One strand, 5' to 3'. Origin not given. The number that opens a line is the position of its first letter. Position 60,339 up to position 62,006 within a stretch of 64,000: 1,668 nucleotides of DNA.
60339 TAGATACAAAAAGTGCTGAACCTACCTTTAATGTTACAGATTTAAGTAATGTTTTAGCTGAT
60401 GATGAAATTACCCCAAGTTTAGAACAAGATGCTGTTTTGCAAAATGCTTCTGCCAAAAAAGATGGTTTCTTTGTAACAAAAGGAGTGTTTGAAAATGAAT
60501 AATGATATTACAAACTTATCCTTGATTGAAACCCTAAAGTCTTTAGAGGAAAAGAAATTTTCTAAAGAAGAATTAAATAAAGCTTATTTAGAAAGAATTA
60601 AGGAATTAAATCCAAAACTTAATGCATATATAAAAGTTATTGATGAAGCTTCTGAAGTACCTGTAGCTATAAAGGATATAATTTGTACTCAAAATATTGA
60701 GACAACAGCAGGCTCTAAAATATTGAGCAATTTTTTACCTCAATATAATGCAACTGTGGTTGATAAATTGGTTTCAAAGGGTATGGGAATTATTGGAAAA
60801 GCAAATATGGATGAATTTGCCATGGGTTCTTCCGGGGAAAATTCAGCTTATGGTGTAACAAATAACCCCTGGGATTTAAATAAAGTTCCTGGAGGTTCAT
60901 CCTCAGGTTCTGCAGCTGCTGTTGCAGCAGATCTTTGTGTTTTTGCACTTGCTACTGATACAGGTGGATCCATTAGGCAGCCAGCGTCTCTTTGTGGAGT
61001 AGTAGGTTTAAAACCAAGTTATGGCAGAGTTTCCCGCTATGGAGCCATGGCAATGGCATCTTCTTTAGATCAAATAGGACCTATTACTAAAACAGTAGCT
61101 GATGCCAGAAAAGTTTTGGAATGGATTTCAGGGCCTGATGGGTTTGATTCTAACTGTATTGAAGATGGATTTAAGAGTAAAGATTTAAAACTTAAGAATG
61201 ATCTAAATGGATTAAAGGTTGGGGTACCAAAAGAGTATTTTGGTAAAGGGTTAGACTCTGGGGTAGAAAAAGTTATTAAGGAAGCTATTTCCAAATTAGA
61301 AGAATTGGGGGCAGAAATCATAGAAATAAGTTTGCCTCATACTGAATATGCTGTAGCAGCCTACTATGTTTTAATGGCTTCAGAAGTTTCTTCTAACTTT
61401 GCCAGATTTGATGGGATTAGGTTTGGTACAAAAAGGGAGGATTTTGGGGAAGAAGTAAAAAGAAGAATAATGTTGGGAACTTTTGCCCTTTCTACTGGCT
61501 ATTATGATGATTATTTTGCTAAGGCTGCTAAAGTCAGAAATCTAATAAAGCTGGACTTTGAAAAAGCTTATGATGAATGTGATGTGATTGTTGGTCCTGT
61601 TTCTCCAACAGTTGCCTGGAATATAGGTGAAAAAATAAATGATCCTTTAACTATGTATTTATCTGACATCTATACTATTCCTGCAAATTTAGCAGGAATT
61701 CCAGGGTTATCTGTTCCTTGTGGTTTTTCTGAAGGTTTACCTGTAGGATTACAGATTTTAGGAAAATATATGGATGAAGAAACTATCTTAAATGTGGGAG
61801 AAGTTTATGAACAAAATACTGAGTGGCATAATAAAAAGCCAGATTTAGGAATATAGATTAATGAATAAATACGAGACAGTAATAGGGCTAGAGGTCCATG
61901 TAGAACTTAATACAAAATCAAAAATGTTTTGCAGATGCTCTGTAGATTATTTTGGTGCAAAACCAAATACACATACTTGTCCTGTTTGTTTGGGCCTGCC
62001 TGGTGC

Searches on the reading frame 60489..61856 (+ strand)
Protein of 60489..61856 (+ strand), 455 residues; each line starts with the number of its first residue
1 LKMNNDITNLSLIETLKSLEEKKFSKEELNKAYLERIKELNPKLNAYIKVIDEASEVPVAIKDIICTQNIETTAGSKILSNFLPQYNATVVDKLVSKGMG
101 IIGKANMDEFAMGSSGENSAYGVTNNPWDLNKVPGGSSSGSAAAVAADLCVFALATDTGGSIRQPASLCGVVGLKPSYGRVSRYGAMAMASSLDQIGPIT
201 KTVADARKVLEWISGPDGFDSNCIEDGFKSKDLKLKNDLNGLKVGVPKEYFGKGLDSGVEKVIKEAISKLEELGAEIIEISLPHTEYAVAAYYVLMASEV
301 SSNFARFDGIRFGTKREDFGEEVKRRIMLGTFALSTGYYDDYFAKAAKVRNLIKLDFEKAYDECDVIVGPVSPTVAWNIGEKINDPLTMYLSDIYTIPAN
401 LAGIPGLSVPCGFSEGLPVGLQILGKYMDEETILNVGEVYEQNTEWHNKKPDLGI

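Call 37: search_protein_families(library=pfam, proteins=[window:60489-61856:+], max_evalue=0.0001)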
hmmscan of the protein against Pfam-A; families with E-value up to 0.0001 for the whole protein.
window:60489-61856:+ (455 aa): 1 family
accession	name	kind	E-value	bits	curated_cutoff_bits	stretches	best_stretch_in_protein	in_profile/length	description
PF01425.27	Amidase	-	1.3e-133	446.7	27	1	56-434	49-445/445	Amidase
